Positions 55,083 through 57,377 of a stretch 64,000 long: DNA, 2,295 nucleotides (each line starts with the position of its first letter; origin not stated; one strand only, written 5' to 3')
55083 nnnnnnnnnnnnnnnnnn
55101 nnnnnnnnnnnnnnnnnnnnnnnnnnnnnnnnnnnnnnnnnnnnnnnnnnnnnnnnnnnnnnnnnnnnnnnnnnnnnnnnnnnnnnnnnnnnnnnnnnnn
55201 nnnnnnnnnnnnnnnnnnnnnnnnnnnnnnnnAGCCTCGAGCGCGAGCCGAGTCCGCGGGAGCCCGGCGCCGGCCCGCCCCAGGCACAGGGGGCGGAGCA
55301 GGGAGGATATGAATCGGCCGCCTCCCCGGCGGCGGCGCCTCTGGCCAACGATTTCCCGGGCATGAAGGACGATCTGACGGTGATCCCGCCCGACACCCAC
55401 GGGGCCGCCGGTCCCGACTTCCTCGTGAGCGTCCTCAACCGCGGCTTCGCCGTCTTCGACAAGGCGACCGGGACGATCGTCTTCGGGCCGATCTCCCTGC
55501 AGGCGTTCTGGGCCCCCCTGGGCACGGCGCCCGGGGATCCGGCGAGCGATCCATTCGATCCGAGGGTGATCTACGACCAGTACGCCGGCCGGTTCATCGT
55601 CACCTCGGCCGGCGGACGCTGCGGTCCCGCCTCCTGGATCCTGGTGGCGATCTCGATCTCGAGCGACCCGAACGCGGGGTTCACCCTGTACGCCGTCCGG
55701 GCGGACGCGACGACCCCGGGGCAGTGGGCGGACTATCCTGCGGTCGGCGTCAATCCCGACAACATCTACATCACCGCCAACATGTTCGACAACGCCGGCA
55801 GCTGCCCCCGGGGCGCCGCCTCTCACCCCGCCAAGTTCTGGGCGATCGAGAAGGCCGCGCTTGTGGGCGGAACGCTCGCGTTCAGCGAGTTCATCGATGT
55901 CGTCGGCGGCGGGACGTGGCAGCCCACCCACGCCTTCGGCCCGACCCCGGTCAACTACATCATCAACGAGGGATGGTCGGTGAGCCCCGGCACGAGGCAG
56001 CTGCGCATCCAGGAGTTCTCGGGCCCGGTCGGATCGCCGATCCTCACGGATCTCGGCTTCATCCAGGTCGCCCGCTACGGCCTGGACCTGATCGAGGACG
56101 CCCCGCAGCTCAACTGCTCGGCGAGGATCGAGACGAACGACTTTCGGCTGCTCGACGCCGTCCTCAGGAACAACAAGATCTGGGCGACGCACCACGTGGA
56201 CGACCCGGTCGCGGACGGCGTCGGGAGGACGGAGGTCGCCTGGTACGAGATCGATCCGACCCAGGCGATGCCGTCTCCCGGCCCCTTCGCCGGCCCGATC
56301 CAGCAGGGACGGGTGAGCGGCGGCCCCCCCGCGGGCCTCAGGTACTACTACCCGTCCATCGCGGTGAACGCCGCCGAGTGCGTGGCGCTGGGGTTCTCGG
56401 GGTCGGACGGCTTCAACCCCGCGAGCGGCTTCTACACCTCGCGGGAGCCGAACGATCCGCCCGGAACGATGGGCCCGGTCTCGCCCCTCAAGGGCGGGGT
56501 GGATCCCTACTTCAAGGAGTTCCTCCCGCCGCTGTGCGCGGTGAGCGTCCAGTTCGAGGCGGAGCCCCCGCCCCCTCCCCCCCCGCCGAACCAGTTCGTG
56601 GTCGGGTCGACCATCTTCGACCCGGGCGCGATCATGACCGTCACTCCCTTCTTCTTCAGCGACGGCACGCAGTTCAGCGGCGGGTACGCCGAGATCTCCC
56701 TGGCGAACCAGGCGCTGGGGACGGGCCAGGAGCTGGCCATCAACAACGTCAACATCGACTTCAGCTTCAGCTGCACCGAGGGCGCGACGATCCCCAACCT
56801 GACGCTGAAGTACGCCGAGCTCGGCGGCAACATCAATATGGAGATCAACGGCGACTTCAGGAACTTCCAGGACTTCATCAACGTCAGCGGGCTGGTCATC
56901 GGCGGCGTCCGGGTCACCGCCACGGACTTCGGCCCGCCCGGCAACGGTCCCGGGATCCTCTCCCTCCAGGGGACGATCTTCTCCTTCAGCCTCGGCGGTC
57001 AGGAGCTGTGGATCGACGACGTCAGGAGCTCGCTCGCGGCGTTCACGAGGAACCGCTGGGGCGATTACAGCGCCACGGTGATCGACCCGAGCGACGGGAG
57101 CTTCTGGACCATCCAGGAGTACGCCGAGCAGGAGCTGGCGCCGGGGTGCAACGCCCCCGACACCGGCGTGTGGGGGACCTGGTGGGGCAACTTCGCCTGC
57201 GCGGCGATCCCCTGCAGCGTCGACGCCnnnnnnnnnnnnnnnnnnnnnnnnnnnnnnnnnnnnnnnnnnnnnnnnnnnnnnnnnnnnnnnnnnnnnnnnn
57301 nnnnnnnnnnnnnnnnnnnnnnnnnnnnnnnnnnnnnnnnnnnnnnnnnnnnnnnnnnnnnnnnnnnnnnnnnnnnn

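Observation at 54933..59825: Unusual domain mosaic in the 1630-aa surface protein, including an unrecognised roughly 450-aa N-terminal domain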

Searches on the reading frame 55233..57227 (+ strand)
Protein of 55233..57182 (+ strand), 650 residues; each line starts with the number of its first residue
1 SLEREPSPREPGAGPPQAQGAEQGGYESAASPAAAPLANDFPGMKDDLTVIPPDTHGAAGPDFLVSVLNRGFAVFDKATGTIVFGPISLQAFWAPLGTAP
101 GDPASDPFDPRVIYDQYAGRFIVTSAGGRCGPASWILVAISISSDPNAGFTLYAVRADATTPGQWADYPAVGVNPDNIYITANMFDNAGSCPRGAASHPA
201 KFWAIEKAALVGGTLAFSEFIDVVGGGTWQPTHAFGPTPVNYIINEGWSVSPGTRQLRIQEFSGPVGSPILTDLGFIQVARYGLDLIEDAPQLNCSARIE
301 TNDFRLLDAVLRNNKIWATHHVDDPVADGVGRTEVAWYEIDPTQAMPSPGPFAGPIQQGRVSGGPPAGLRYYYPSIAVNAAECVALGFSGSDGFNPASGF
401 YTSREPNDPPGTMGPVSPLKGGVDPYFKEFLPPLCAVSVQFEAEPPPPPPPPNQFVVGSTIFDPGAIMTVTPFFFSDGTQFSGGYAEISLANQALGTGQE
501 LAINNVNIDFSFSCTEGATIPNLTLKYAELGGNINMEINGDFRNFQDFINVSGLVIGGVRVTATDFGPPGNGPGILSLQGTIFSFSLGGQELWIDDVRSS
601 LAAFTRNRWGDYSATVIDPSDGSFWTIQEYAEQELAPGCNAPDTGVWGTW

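Call 8: search_protein_families(library=pfam, proteins=[window:55233-57182:+], max_evalue=10)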
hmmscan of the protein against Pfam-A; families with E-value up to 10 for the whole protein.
window:55233-57182:+ (650 aa): 0 families

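Call 9: find_homologous_proteins(query=window:55320-57212:+, max_evalue=0.001)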
Query window:55320-57212:+ (631 aa): 248 proteins with E <= 0.001 among 8000 candidates; the best 120 are listed.
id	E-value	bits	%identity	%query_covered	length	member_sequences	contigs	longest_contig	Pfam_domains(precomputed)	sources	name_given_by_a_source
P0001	2.3e-155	537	59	62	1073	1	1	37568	PF00526.24,PF21959.3,PF14339.13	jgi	jgi:hypothetical protein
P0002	1.1e-152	528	58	62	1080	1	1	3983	PF00526.24,PF14339.13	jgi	jgi:hypothetical protein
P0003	6.0e-149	516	57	62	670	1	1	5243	PF00526.24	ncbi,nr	ncbi:MAG: hypothetical protein HY510_08615, partial [Acidobacteria bacterium]|nr:hypothetical protei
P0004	1.1e-147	512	56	62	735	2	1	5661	PF00526.24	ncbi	-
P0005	9.8e-144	499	54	64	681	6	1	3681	PF11617.14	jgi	-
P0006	1.5e-141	491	57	63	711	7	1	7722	-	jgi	-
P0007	1.5e-140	488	55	63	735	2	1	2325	-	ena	-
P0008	1.6e-140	488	55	62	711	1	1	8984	-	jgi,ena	-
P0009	4.7e-140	487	55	63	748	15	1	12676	PF00526.24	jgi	-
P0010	1.6e-137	478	54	62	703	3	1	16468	PF00526.24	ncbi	-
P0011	7.4e-134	466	53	63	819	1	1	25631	-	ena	-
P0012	1.1e-133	465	53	62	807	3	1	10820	-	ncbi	-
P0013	7.5e-133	463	54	61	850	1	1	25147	-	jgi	-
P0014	2.1e-130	455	54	63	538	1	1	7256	-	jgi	jgi:hypothetical protein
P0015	4.7e-128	447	53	63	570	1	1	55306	-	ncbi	-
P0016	3.0e-127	444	55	63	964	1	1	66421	PF00963.25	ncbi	-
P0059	6.7e-73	265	43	63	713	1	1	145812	-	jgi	-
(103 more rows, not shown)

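Call 26: search_solved_structures(query=A2, max_evalue=10)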
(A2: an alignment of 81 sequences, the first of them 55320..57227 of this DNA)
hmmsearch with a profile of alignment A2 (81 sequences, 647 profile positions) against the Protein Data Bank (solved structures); distinct sequences matched with E-value up to 10: 0.

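Call 28: predict_structure(alignment_id=A2)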
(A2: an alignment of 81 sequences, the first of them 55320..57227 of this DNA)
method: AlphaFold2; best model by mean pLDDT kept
length: 636 residues; sequences in the alignment: 81
mean_pLDDT: 89.5   pTM: 0.79
mean pLDDT of the five models: 89.5, 88.0, 85.9, 83.4, 80.5
residues with pLDDT >= 90: 417; 70-90: 162; 50-70: 45; < 50: 12
segments of 3 or more residues with pLDDT < 50: 417-420, 632-636
pLDDT, mean of each block of 10 residues (from residue 1): 84 94 92 98 97 97 96 94 98 97 94 98 98 94 98 90 76 98 97 92 97 96 92 95 98 94 95 94 98 94 96 96 95 83 98 97 97 96 96 95 58 56 74 79 85 84 75 88 66 84 87 90 91 84 84 86 81 71 94 97 92 90 87 44
secondary structure, 60 per line:
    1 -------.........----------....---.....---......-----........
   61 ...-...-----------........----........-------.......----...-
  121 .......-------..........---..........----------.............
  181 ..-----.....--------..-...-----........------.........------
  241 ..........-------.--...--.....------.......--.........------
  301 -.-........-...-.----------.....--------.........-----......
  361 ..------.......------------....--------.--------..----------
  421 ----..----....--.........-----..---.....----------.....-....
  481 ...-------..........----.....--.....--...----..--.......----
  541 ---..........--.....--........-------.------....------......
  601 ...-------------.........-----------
elements in order: E8-16 E27-30 E34-38 E42-47 E53-59 H60-63 E79-86 E91-98 E106-112 E121-127 E135-144 E148-157 E168-177 H178-182 E188-192 E204-206 E212-219 E226-234 E241-250 E261-263 E266-270 E277-283 E286-294 E304-311 E328-332 E341-349 E355-362 E369-375 E388-391 E431-434 E437-445 E456-460 E471-475 E477-483 E491-500 E505-509 E512-516 E530-536 E544-553 E556-560 E563-570 E585-588 E595-603 E617-625

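Call 31: fold_search(model_id=the predicted structure, library=pdb)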
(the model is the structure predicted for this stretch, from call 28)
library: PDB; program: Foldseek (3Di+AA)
matches with E <= 10: 960; with E <= 0.001: 166
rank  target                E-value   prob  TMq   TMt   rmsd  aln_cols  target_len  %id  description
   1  8ic1_A                1.1e-07  1.00  0.20  0.25  20.7       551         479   11  endo-alpha-D-arabinanase EndoMA1 D51N mutant from Microbacterium arabinogalactanolyticum in complex with arabinooligos (released 2023-08-16)
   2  8hhv_A                1.2e-07  1.00  0.21  0.27  20.7       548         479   11  endo-alpha-D-arabinanase EndoMA1 from Microbacterium arabinogalactanolyticum (released 2023-08-16)
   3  3c2u_B                1.1e-06  1.00  0.26  0.29  15.9       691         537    8  Structure of the two subsite D-xylosidase from Selenomonas ruminantium in complex with 1,3-bis[tris(hydroxymethyl)meth (released 2008-04-22)
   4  7k1r_A                1.4e-06  1.00  0.26  0.30  14.8       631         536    9  X-ray Structure of an Enterobacter GH43 Beta-Xylosidase: EcXyl43 F507A mutant (released 2021-11-10)
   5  7k1r_D                1.4e-06  1.00  0.25  0.29  15.4       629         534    8  X-ray Structure of an Enterobacter GH43 Beta-Xylosidase: EcXyl43 F507A mutant (released 2021-11-10)
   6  3c2u_A                1.4e-06  1.00  0.26  0.29  16.0       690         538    8  Structure of the two subsite D-xylosidase from Selenomonas ruminantium in complex with 1,3-bis[tris(hydroxymethyl)meth (released 2008-04-22)
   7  1s0i_A                1.6e-06  1.00  0.28  0.28  23.3       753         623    9  Trypanosoma cruzi trans-sialidase in complex with sialyl-lactose (Michaelis complex) (released 2004-05-18)
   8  1ms1_A                2.1e-06  1.00  0.21  0.21  24.6       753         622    8  Monoclinic form of Trypanosoma cruzi trans-sialidase, in complex with 3-deoxy-2,3-dehydro-N-acetylneuraminic acid (DAN (released 2003-03-25)
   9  6ms3_B                2.4e-06  1.00  0.22  0.26  18.6       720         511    8  Crystal structure of the GH43 protein BlXynB mutant (K247S) from Bacillus licheniformis (released 2019-04-17)
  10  1yrz_A                2.7e-06  1.00  0.27  0.32  18.5       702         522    7  Crystal structure of xylan beta-1,4-xylosidase from Bacillus Halodurans C-125 (released 2005-02-22)
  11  1ms8_A                2.7e-06  1.00  0.28  0.29  23.2       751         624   10  Triclinic form of Trypanosoma cruzi trans-sialidase, in complex with 3-deoxy-2,3-dehydro-N-acetylneuraminic acid (DANA (released 2003-03-25)
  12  1ms0_A                2.7e-06  1.00  0.20  0.21  25.1       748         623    8  Monoclinic form of Trypanosoma cruzi trans-sialidase, in complex with 3-deoxy-2,3-dehydro-N-acetylneuraminic acid (DAN (released 2003-03-25)
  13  1y7b_A                3.1e-06  1.00  0.25  0.28  15.6       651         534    7  BETA-D-XYLOSIDASE, A FAMILY 43 GLYCOSIDE HYDROLASE (released 2005-01-25)
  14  6gcu_A                3.9e-06  1.00  0.30  0.28  25.7       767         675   10  MET receptor in complex with InlB internalin domain and DARPin A3A (released 2019-05-15)
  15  7k1r_B                4.3e-06  1.00  0.26  0.30  17.1       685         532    9  X-ray Structure of an Enterobacter GH43 Beta-Xylosidase: EcXyl43 F507A mutant (released 2021-11-10)
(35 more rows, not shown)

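Call 36: find_encoding_contigs(protein=P0001, flank=10000, max_places=2)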
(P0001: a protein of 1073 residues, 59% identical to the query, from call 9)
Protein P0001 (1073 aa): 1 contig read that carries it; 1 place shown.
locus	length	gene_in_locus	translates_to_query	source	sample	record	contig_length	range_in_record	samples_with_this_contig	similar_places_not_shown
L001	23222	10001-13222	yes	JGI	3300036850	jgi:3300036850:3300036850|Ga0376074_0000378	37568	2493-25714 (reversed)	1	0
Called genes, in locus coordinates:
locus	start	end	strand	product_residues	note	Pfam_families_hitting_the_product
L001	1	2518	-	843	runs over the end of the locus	PF07995:GSDH, PF07452:CHRD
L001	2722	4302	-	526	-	PF13229:Beta_helix (weak), PF05048:NosD (weak)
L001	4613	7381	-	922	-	PF25778:DUF7948, PF06739:SBBP (weak)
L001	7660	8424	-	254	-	-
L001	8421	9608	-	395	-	PF00535:Glycos_transf_2, PF13641:Glyco_tranf_2_3 (weak)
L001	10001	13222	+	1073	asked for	PF21959:DUF6923 (faint), PF14339:DUF4394 (weak), PF00526:Dicty_CTDC (weak)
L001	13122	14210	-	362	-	PF03150:CCP_MauG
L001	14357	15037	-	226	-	PF07719:TPR_2 (faint), PF13432:TPR_16 (weak), PF13414:TPR_11 (faint), PF13431:TPR_17 (faint), PF00515:TPR_1 (weak)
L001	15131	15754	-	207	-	-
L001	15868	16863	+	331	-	PF08240:ADH_N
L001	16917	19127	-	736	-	PF00270:DEAD, PF00271:Helicase_C, PF16124:RecQ_Zn_bind (weak), PF09382:RQC, PF00570:HRDC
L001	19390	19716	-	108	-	PF11950:DUF3467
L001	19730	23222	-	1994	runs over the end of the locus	?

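Call 38: find_encoding_contigs(protein=P0016, flank=10000, max_places=2)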
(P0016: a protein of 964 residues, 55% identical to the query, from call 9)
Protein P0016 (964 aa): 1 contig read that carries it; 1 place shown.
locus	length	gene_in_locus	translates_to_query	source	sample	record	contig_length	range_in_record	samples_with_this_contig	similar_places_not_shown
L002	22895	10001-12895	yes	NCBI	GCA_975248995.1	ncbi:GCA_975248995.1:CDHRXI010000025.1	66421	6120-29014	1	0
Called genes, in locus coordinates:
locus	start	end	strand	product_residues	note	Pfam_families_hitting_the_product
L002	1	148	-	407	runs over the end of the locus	PF12860:PAS_7 (faint), PF00512:HisKA, PF02518:HATPase_c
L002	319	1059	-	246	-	PF00072:Response_reg, PF00486:Trans_reg_C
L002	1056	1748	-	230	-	PF01895:PhoU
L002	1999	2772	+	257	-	PF03372:Exo_endo_phos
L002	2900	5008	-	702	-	PF13231:PMT_2, PF07719:TPR_2 (faint), PF13181:TPR_8 (faint), PF13424:TPR_12 (faint), PF13428:TPR_14 (faint), PF14559:TPR_19 (faint)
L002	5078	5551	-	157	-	PF00903:Glyoxalase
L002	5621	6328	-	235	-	PF00392:GntR, PF13412:HTH_24 (weak), PF07729:FCD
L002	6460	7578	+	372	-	-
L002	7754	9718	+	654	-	PF00672:HAMP, PF00512:HisKA, PF02518:HATPase_c, PF00072:Response_reg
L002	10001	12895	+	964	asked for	PF00963:Cohesin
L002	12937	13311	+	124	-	PF09685:MamF_MmsF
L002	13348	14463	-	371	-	PF05157:MshEN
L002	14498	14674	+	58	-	-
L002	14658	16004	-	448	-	PF00463:ICL, PF13714:PEP_mutase, PF00463:ICL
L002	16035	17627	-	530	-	PF20656:MS_N, PF01274:MS_TIM-barrel, PF20659:MS_C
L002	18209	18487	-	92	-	PF00313:CSD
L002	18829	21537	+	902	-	PF00069:Pkinase, PF01636:APH (faint), PF07714:PK_Tyr_Ser-Thr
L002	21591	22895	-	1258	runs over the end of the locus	PF13517:FG-GAP_3 (weak), PF13517:FG-GAP_3, PF07593:UnbV_ASPIC, PF00578:AhpC-TSA (weak), PF14559:TPR_19, PF13424:TPR_12 (weak), PF13432:TPR_16, PF14559:TPR_19, +23 more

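Call 45: search_protein_families(library=ncbifam, proteins=[P0001, P0059], max_evalue=0.1)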
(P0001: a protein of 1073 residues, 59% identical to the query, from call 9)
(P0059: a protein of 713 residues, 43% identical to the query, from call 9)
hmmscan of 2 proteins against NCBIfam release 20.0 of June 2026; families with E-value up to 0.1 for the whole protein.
P0001 (1073 aa): 3 families
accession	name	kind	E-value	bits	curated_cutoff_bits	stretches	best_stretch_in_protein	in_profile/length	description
NF045500.1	Omp28_seleno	equivalog_domain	4.7e-08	32.8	200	1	911-947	273-309/377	Omp28-related selenoprotein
NF047638.1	throspo3_MtsC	equivalog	1.5e-06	27.4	350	1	912-950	66-104/428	cell-cell cohesion MYXO-CTERM protein MtsC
NF047639.1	throspo3_MtsD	equivalog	0.0088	14.2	800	1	911-953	391-434/651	cell-cell cohesion protein MtsD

P0059 (713 aa): 0 families

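Call 67: search_protein_families(library=pfam, alignment_id=A5, max_evalue=10)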
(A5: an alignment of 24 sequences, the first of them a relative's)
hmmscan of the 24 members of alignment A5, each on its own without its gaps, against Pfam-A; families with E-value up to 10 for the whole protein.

A. member 1, P0014 (538 aa): 0 families

B. families by the number of members that match (of 24 scanned): 9 families
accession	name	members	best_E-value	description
PF00041.27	fn3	4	1e-10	Fibronectin type III domain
PF16656.11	Pur_ac_phosph_N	4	0.031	Purple acid Phosphatase, N-terminal domain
PF01833.30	TIG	1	5e-09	IPT/TIG domain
PF00404.24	Dockerin_1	1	1.2e-07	Dockerin type I domain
PF25059.1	FN3_DSCAM-DSCAML_C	1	0.004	DSCAM/DSCAML C-terminal Fn3-like domain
PF01054.23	MMTV_SAg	1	0.044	Mouse mammary tumour virus superantigen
PF24489.1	Ig_J_second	1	0.051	Tip attachment protein J second Ig-like domain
PF13681.11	PilX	1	0.066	Type IV pilus assembly protein PilX C-term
PF18178.6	Cap17-like_N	1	0.34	ATP nucleosidase Cap17-like, N-terminal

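Call 68: find_related_loci(query=A5, collection=genome_contigs, flank=6000)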
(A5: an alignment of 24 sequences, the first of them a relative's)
Query A5 (538 aa) in genome_contigs; peptide patterns used: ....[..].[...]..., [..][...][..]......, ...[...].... (x = any residue, [..] = any of these).
599 stretches matched a pattern (row limit reached: there are more); 585 encode a relative of the query (tblastn E <= 1e-3); the best 80 are kept; 80 distinct loci.
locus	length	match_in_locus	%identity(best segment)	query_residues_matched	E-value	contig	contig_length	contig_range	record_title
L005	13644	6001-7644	45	1-538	8e-129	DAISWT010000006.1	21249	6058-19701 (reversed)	MAG TPA_asm: Acidobacteriota bacterium isolate CTOTU4088 NODE_927_length_21249_cov_4.760451, whole genome shotgun sequen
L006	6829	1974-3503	46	27-526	3e-127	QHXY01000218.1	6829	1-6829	MAG: Acidobacteria bacterium isolate gp22 AA3 14_0903_13_30cm_scaffold_2903058_curated, whole genome shotgun sequence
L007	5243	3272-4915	46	1-526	3e-124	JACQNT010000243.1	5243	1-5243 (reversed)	MAG: Acidobacteria bacterium isolate NC_groundwater_1262_Ag_S-0.2um_70_65 S_p2_S4_coassembly_k141_3799884, whole genome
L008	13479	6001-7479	46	31-534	2e-116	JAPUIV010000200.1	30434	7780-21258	MAG: Acidobacteria bacterium isolate KW1-S11_103 KW1-S11_103_cg200, whole genome shotgun sequence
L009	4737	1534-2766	44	118-527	3e-98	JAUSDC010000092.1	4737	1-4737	MAG: Candidatus Methanoperedens sp. isolate E14_concoct.bin.71 E14_k141_1474307, whole genome shotgun sequence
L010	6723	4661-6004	42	106-528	3e-91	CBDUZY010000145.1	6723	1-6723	MAG TPA_asm: uncultured bacterium isolate SRR22302364_concoct_124 genome assembly, contig: ERZ25073603.7747, whole genom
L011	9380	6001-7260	41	111-526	2e-88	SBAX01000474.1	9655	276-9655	MAG: Phycisphaera mikurensis isolate Bin_18_1 Hy_contig5996, whole genome shotgun sequence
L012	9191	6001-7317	41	111-526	1e-87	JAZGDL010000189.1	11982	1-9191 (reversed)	MAG: Phycisphaerae bacterium isolate SCS3bin.42 SCS3bin.42_189, whole genome shotgun sequence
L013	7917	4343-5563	42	130-529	4e-87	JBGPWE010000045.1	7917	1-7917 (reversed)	MAG: bacterium isolate OBJ1_062018_090_71 k141_2652079_length_7917_cov_9.0000, whole genome shotgun sequence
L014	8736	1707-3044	42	117-535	2e-85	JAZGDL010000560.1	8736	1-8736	MAG: Phycisphaerae bacterium isolate SCS3bin.42 SCS3bin.42_560, whole genome shotgun sequence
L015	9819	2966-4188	54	111-526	1e-85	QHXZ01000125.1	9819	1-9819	MAG: Acidobacteria bacterium isolate gp22 AA2 14_1009_16_40cm_scaffold_44041_curated, whole genome shotgun sequence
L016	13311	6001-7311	43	113-526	3e-85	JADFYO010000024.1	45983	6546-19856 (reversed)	MAG: Nitrospirae bacterium isolate nDJH8bin6 nDJH8_bin6_NODE_24_length_45983_cov_194.075345, whole genome shotgun sequen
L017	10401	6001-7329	42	110-526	8e-84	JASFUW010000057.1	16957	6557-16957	MAG: Phycisphaerae bacterium isolate D1105M12metaG_Bin_242 D1105M12metaG_FD_scaffold_195_c1, whole genome shotgun sequen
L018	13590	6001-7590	37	47-535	7e-84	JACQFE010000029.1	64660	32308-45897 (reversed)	MAG: Planctomycetota bacterium isolate NC_groundwater_1039_Pr1_S-0.65um_57_94 Montesol18_Sp65_coassembly_scaffold_344264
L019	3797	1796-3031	42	118-538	3e-81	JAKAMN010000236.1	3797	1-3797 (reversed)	MAG: Deltaproteobacteria bacterium isolate WY5.bin26 NODE_53301_length_3797_cov_7.248774, whole genome shotgun sequence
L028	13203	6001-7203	37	107-525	1e-69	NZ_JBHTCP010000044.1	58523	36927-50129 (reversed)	Fictibacillus iocasae strain CGMCC 1.16031 soapdenovo_K_105_44, whole genome shotgun sequence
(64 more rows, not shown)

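Call 71: search_protein_families(library=pfam, proteins=[L028:522-1493:-, L028:1772-3190:+, L028:3225-3872:+, L028:4417-5670:+, L028:5842-7254:+, L028:7392-8828:+, L028:9053-9943:-, L028:10240-10704:+, L028:10791-11543:-, L028:11710-12231:+], max_evalue=0.001)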
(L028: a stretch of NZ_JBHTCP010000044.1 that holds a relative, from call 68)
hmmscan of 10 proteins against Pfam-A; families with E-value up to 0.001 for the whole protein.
L028:522-1493:- (323 aa): 7 families
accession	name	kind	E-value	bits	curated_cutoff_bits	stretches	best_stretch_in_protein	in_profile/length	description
PF07726.17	AAA_3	-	2.7e-65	218.6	27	1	44-174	1-131/131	ATPase family associated with various cellular activities (AAA)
PF17863.7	AAA_lid_2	-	1.9e-25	88.8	22.7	1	237-308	2-73/74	AAA lid domain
PF07728.20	AAA_5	-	4.4e-15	56.3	22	1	44-172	1-139/139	AAA domain (dynein-related subfamily)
PF20030.5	bpMoxR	-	9.5e-12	44.9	27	1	13-184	2-172/205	MoxR domain in the MoxR-vWA-beta-propeller ternary systems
PF00004.35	AAA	-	1.5e-07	32.4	21.2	1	47-156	3-112/131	ATPase family associated with various cellular activities (AAA)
PF00493.29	MCM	-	0.00021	20.9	23.3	1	35-156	50-174/224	MCM P-loop domain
PF05496.18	RuvB_N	-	0.00038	20.7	27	0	43-134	34-113/159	Holliday junction DNA helicase RuvB P-loop domain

L028:1772-3190:+ (473 aa): 2 families
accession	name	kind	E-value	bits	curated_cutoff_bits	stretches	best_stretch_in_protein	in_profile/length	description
PF02040.21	ArsB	-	1.2e-72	246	22.2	1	29-467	2-423/423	Arsenical pump membrane protein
PF03600.22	CitMHS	-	3.5e-35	122.1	31.9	1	39-410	4-336/336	Citrate transporter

L028:3225-3872:+ (216 aa): 1 family
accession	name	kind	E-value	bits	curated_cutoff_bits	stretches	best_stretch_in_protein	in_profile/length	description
PF10842.14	DUF2642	-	0.00082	19.7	22.7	0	2-50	12-59/64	Protein of unknown function (DUF2642)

L028:4417-5670:+ (418 aa): 1 family
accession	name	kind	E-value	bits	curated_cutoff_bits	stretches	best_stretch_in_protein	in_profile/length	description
PF16653.10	Sacchrp_dh_C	-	0.00038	21.1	31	1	160-279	1-124/265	Saccharopine dehydrogenase C-terminal domain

L028:5842-7254:+ (471 aa): 0 families

L028:7392-8828:+ (479 aa): 0 families

L028:9053-9943:- (296 aa): 1 family
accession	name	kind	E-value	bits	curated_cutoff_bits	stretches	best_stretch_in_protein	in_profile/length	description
PF01048.26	PNP_UDP_1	-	4e-43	147.9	25.1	1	47-292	1-232/233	Phosphorylase superfamily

L028:10240-10704:+ (155 aa): 1 family
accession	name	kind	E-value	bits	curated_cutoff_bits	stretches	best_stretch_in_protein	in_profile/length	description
PF10960.13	Holin_BhlA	-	1.4e-08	35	22.6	1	48-108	4-62/70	BhlA holin family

L028:10791-11543:- (250 aa): 1 family
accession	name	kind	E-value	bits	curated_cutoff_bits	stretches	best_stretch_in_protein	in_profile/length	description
PF01418.23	HTH_6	-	0.00072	19.9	28.3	0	26-60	33-67/77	Helix-turn-helix domain, rpiR family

L028:11710-12231:+ (174 aa): 3 families
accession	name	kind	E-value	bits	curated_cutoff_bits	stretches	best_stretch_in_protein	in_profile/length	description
PF07155.17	ECF-ribofla_trS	-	7.3e-33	114.4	26.7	1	12-171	3-172/172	ECF-type riboflavin transporter, S component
PF12822.12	ECF_trnsprt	-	4.2e-08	33.8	30.7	1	14-165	1-168/169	ECF transporter, substrate-specific component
PF09515.15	Thia_YuaJ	-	2.3e-05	25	25.8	1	17-135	2-125/177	Thiamine transporter protein (Thia_YuaJ)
